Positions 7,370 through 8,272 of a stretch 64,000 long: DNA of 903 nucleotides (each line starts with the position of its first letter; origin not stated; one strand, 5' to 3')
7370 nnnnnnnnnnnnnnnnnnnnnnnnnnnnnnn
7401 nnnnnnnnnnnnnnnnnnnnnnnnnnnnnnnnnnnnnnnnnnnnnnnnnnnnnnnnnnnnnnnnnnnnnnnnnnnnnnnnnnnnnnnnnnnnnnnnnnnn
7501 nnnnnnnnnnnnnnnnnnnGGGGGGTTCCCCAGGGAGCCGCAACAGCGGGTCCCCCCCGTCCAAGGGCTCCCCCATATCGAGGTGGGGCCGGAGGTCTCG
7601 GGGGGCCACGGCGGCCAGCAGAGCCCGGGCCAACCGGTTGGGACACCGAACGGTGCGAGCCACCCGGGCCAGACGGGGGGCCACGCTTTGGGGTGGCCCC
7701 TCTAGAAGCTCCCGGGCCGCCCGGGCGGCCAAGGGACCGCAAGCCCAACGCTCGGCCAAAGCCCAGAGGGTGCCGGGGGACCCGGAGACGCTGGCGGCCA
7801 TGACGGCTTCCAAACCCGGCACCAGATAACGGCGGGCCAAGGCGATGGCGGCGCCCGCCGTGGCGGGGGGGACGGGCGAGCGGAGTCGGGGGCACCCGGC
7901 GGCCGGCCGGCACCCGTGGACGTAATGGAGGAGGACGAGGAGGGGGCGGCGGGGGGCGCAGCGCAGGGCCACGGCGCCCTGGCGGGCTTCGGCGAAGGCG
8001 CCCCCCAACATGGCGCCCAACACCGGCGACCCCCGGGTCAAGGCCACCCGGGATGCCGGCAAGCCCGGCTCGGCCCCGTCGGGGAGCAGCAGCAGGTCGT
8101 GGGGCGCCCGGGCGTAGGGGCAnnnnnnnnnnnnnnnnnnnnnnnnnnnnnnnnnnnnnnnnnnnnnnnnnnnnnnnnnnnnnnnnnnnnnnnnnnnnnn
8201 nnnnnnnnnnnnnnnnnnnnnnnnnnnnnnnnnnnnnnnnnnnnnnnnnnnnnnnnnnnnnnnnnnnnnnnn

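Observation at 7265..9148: ARMC5 terminal exon may carry an in-frame coding minisatellite (~280 aa Pro/Ser-rich) and an acidic (EDLGDPL)n tail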

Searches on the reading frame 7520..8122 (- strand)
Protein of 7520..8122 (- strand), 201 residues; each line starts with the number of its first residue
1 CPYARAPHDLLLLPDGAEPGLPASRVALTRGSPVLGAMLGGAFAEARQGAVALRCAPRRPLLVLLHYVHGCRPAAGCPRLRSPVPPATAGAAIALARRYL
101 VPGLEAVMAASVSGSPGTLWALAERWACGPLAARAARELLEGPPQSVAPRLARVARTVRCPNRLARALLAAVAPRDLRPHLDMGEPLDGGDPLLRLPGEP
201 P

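Call 5: find_homologous_proteins(query=window:7520-8122:-)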
Query seq(201 aa) (201 aa): 3 proteins with E <= 0.001 among 8000 candidates.
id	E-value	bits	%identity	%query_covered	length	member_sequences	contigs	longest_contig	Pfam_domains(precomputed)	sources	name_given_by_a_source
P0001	8.5e-71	256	74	88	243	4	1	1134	-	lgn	-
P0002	2.0e-68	248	70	89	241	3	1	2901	-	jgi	-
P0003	5.1e-63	231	70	82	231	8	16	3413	-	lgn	-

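Call 9: find_encoding_contigs(protein=P0003, flank=10000, max_places=6)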
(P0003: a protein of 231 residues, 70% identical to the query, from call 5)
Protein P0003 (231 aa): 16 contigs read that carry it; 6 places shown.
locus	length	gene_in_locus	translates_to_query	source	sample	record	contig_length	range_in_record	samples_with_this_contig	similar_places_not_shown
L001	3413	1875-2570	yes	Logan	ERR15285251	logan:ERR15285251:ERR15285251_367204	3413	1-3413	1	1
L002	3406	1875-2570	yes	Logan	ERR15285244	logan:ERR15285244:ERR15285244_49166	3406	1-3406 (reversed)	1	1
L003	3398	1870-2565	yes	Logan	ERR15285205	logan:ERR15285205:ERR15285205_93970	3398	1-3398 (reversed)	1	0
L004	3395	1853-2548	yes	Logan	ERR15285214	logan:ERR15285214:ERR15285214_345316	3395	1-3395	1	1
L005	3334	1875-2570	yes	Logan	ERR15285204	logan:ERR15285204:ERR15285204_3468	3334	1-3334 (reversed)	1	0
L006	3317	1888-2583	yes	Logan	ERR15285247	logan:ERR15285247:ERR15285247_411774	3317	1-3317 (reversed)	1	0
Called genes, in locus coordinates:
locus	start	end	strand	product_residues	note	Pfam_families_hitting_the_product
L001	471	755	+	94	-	-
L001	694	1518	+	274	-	-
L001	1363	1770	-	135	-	-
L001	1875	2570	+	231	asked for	-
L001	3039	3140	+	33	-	-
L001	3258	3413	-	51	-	?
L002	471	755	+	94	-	-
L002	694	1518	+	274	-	-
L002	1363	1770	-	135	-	-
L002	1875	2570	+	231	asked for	-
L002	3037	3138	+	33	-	-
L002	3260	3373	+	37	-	-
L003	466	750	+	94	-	-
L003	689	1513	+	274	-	-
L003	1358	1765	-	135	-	-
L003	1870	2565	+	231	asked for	-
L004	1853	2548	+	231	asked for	-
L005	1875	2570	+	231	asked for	-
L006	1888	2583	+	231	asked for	-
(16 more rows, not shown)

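Call 10: find_encoding_contigs(protein=P0002, flank=10000, max_places=4)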
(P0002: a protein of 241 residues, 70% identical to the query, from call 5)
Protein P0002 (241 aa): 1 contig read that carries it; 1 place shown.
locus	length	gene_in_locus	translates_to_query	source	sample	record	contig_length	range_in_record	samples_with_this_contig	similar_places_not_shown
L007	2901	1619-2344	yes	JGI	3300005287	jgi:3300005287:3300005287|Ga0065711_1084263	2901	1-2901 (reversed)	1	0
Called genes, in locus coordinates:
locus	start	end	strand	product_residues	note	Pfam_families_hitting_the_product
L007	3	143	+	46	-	?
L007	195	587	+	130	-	-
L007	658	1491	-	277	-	-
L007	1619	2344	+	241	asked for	-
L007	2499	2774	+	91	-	-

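Call 13: search_solved_structures(query=window:7520-8122:-, max_evalue=10, show_alignments=3)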
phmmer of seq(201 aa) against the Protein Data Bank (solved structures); distinct sequences matched with E-value up to 10: 3.
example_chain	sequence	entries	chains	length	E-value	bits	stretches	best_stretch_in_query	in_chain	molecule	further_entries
6gxr_A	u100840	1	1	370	0.00039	23.6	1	88-147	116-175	BP39L lectin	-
8b6g_CB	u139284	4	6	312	0.042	17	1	81-186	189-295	Succinate dehydrogenase (quinone) | succinate dehydrogenase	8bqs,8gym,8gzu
2vkp_A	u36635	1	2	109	0.21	14.7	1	11-72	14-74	BTB/POZ DOMAIN-CONTAINING PROTEIN 6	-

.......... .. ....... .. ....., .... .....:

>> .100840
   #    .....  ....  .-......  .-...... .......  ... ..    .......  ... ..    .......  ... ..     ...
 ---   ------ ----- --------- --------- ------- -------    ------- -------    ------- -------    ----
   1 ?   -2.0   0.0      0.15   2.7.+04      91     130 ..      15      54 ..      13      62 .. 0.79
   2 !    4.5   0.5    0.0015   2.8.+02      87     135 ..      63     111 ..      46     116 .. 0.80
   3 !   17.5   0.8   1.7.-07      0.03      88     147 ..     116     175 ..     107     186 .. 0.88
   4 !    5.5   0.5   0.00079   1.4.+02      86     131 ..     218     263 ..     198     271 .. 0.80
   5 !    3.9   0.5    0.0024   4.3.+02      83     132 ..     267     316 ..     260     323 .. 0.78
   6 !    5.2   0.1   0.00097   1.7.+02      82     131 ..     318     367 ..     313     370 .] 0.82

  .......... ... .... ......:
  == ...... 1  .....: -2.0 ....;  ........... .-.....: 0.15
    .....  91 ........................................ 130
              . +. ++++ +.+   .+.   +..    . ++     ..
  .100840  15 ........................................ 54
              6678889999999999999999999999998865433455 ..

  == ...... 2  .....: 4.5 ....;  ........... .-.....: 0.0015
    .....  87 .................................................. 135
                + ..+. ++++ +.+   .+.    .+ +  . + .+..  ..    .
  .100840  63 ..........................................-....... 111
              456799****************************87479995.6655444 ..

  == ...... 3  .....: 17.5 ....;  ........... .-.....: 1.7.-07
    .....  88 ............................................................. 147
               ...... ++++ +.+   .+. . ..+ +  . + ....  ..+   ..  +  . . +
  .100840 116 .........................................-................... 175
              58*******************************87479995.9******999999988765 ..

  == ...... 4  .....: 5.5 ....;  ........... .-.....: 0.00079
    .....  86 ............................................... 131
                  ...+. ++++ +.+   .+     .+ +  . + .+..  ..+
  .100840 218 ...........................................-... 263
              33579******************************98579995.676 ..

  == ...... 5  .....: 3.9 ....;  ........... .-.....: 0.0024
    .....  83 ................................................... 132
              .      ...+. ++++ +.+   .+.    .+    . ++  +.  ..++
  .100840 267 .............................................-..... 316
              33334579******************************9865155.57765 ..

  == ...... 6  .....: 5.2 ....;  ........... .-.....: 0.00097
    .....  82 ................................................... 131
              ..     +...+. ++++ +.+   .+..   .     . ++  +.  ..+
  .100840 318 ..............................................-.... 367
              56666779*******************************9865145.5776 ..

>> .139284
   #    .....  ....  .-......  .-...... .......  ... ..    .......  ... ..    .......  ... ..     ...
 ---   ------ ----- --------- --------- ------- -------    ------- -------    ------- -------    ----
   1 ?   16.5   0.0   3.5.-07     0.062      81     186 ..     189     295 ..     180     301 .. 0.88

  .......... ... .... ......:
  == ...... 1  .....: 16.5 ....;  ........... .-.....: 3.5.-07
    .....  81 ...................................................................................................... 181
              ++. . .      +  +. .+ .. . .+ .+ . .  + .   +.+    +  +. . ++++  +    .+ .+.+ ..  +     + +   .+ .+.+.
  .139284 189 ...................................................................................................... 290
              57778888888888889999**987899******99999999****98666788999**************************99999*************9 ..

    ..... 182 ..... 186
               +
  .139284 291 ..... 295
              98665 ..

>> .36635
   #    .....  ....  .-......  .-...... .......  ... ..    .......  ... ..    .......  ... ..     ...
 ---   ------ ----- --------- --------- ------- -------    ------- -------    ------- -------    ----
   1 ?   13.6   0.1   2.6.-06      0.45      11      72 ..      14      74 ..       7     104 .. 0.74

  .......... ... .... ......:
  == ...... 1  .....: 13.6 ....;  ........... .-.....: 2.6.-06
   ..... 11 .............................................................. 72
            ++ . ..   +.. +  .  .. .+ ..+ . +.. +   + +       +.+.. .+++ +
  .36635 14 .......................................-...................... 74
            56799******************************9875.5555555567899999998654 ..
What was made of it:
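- Tried and rejected: PDB sequence search gave only a marginal BTBD6 hit, E = 0.21 (call 13).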

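Call 25: search_protein_representatives(alignment_id=A2)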
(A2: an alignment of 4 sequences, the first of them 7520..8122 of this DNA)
Query: 4 sequences, 241 profile positions. Proteins with E-value up to 0.001 (for the whole library): 24; up to 1e-10: 9; up to 1e-30: 5. The best 24 are listed.
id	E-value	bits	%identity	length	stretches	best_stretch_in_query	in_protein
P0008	3.5e-106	370.7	-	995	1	1-241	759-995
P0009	2.6e-92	325.3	-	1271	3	3-229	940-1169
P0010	4.8e-79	281.8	-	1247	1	1-227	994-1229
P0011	3.9e-51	190.4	-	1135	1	1-197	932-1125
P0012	2.2e-44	168.3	-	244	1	1-214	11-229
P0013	3.3e-18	82.6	-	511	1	181-241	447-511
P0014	3.4e-14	69.5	-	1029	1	1-142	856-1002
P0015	1.0e-13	67.9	-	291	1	1-154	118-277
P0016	2.3e-12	63.5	-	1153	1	1-153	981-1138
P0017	8.1e-07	45.3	-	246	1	3-56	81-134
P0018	2.0e-06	44.1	-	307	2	3-68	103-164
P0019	3.8e-06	43.1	-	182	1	1-63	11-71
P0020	4.5e-06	42.9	-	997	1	4-83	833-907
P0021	5.0e-06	42.7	-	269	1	4-86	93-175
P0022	5.4e-06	42.6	-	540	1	3-150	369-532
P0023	8.8e-06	41.9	-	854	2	2-125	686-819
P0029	7.7e-05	38.8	-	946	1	4-156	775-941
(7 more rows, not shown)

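Call 27: list_cluster_members(proteins=[P0008, P0009, P0010, P0011, P0014, P0016, P0029, P0023, P0012, P0013])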
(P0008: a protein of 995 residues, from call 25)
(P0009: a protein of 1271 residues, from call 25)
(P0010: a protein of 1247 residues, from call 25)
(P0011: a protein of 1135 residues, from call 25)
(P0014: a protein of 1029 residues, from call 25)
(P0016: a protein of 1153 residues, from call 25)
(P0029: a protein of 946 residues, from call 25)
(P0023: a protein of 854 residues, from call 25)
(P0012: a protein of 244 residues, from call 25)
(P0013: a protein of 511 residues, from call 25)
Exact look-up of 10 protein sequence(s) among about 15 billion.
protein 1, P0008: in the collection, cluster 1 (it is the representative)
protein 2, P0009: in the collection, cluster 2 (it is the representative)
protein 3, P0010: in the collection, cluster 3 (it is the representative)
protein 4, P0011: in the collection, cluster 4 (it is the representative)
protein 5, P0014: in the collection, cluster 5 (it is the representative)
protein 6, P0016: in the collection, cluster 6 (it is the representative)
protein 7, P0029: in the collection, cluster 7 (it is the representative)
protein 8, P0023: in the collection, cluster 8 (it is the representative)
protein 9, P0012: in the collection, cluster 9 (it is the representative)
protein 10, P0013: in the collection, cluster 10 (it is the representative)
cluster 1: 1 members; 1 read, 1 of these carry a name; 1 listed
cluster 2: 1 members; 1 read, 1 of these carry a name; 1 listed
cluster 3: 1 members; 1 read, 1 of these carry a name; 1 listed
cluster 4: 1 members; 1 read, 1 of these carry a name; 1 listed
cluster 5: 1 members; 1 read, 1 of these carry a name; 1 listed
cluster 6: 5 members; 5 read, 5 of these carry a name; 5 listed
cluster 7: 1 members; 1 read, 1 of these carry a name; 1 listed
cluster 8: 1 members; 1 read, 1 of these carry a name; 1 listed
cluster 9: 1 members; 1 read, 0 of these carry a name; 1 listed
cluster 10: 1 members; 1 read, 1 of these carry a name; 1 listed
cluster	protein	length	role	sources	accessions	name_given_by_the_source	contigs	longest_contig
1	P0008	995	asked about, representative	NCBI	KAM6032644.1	armadillo repeat-containing protein 5 [Chlamydotis macqueenii]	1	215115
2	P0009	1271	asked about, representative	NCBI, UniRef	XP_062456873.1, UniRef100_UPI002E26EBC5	armadillo repeat-containing protein 5, partial [Rhea pennata] | armadillo repeat-containing protein 5 n=1 Tax=Rhea pennata TaxID=8795 RepID=UPI002E26EBC5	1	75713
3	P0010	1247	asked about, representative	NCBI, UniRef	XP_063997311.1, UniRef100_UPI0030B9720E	armadillo repeat-containing protein 5-like [Pogoniulus pusillus] | armadillo repeat-containing protein 5-like n=1 Tax=Pogoniulus pusillus TaxID=488313 ...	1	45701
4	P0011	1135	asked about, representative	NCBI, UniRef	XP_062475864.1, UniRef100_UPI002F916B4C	armadillo repeat-containing protein 5 [Pezoporus occidentalis] | armadillo repeat-containing protein 5 n=1 Tax=Pezoporus occidentalis TaxID=407982 ...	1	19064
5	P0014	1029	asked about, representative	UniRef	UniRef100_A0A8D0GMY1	Armadillo repeat containing 5 n=1 Tax=Sphenodon punctatus TaxID=8508 ...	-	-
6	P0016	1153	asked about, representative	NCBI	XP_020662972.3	armadillo repeat-containing protein 5 isoform X1 [Pogona vitticeps]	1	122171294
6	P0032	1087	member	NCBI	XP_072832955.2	armadillo repeat-containing protein 5 isoform X2 [Pogona vitticeps]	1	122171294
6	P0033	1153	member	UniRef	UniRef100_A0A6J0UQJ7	Armadillo repeat-containing protein 5 isoform X1 n=1 Tax=Pogona vitticeps TaxID=103695 ...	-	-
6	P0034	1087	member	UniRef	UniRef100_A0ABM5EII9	Armadillo repeat-containing protein 5 isoform X2 n=1 Tax=Pogona vitticeps TaxID=103695 ...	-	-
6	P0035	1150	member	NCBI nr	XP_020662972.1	armadillo repeat-containing protein 5 [Pogona vitticeps]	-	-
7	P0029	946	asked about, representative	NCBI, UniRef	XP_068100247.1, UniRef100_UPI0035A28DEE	armadillo repeat-containing protein 5 [Hyperolius riggenbachi] | armadillo repeat-containing protein 5 n=1 Tax=Hyperolius riggenbachi TaxID=752182 ...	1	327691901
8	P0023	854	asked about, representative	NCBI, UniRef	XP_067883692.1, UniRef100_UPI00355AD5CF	armadillo repeat-containing protein 5 [Heterodontus francisci] | armadillo repeat-containing protein 5 n=1 Tax=Heterodontus francisci TaxID=7792 ...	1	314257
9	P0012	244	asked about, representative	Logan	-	-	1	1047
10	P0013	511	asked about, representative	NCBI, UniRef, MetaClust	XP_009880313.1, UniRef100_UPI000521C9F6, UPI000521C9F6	PREDICTED: armadillo repeat-containing protein 5, partial [Charadrius vociferus] | armadillo repeat-containing protein 5 n=1 Tax=Charadrius vociferus TaxID=50402 ... | status=active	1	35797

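Call 35: find_related_loci(query=A2, collection=metagenome_contigs, flank=10000)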
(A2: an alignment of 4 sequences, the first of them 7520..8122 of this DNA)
Query A2 (201 aa) in metagenome_contigs; peptide patterns used: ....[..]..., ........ (x = any residue, [..] = any of these).
203 stretches matched a pattern; 1 encode a relative of the query (tblastn E <= 1e-3); 1 distinct loci.
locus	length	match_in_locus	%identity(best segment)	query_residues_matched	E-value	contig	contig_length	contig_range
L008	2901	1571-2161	70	5-199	3e-73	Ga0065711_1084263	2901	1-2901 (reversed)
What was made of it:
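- Tried and rejected: The metagenome scan returned only the contig already held (call 35).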

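Call 50: search_protein_families(library=pfam, proteins=[P0009, P0016], max_evalue=0.01)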
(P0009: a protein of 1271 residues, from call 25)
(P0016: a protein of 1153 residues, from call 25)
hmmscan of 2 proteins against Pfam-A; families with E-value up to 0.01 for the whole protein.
P0009 (1271 aa): 1 family
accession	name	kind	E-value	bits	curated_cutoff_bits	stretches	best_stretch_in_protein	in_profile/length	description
PF24768.1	ARM_ARMC5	-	6e-37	128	79.9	1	1-219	70-289/289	ARMC5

P0016 (1153 aa): 6 families
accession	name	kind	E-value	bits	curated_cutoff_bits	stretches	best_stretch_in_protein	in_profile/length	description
PF24768.1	ARM_ARMC5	-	2.1e-105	352.7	79.9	1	77-366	1-289/289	ARMC5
PF00514.29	Arm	-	5.5e-19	67.9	20.6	3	134-175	1-41/41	Armadillo/beta-catenin-like repeat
PF00651.37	BTB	-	9.1e-08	32.7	20.5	1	970-1070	12-105/110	BTB/POZ domain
PF13513.12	HEAT_EZ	-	0.00032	21.6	27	0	234-259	30-55/55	HEAT-like repeat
PF14664.11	RICTOR_N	-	0.0054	16.2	28.5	0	210-333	92-202/371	Rapamycin-insensitive companion of mTOR, N-term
PF08216.17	CTNNBL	-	0.0057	15.6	27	0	298-366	256-325/474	Catenin-beta-like, Arm-motif containing nuclear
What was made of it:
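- PF24768 ARM_ARMC5 matches exon 3 at E = 3e-43 (call 50).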

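Call 64: find_encoding_contigs(protein=P0009, flank=3000, max_places=2)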
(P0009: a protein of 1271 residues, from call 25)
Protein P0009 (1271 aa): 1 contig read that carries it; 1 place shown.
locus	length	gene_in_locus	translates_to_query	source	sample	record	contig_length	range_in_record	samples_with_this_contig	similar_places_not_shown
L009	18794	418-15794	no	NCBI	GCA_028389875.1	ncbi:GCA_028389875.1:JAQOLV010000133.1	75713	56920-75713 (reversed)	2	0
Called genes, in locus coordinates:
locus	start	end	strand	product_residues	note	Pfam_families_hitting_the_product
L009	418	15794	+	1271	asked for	PF24768:ARM_ARMC5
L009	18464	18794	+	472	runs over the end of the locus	-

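Call 72: find_encoding_contigs(protein=P0011, flank=1500, max_places=1)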
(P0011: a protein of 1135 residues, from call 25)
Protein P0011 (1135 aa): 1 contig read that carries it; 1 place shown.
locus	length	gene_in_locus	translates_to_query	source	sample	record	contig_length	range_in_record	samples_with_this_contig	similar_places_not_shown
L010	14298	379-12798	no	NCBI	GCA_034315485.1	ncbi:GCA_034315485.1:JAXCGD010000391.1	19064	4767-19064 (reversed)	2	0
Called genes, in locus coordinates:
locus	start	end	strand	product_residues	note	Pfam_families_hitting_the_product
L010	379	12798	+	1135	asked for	PF24768:ARM_ARMC5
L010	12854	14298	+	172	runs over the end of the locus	-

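Call 73: find_encoding_contigs(protein=P0010, flank=1500, max_places=1)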
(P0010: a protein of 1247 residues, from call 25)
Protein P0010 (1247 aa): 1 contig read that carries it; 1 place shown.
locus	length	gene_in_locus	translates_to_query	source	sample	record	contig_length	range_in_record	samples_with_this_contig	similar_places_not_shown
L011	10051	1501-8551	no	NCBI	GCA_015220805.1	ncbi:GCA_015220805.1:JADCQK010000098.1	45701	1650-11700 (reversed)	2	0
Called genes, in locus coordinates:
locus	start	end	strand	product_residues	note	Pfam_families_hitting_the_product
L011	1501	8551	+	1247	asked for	PF00514:Arm (weak), PF24768:ARM_ARMC5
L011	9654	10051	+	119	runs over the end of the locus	-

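Call 74: find_encoding_contigs(protein=P0008, flank=1500, max_places=1)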
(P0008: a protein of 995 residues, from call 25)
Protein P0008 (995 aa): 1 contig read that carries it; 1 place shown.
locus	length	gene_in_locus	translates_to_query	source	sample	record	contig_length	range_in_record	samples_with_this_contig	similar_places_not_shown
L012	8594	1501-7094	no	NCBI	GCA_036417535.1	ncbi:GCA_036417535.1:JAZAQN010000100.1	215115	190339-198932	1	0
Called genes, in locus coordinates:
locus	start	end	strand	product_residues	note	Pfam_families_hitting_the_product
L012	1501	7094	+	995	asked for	PF24768:ARM_ARMC5, PF00514:Arm (weak)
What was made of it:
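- The same architecture appears independently in five other assemblies or contigs (calls 9, 10, 64, 72-74).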
